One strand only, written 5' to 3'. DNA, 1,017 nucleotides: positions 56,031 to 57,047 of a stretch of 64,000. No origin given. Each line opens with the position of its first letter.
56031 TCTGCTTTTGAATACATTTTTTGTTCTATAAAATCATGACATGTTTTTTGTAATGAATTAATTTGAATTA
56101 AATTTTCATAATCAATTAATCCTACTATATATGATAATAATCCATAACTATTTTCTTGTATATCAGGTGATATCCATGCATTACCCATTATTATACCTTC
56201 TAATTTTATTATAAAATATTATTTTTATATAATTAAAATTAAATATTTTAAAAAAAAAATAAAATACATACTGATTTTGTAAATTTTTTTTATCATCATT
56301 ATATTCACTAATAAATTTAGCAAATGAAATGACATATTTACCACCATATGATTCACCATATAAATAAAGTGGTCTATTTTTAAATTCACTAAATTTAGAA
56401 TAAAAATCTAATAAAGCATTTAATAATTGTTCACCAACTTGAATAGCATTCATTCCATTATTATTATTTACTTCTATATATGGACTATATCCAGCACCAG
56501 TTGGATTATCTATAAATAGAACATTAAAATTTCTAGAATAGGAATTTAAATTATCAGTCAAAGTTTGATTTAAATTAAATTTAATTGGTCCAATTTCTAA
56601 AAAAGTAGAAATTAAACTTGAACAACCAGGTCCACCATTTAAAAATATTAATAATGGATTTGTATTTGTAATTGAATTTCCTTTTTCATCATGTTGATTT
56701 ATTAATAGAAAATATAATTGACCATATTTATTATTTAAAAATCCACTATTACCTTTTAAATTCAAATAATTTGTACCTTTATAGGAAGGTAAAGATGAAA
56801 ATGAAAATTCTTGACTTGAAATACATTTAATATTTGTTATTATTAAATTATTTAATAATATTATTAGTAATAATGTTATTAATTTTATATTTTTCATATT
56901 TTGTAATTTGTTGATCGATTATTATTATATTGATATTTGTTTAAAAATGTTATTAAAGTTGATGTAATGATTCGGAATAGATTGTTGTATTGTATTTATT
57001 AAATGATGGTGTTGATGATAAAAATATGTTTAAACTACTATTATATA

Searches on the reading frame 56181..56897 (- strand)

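Call 81: search_protein_families(library=pfam, proteins=[window:56181-56897:-], max_evalue=0.001)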
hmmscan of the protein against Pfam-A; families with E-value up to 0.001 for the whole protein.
window:56181-56897:- (238 aa): 1 family
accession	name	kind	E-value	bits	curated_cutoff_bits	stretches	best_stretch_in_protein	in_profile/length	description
PF00450.28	Peptidase_S10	-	1e-38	134.2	21.9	1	45-206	7-171/420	Serine carboxypeptidase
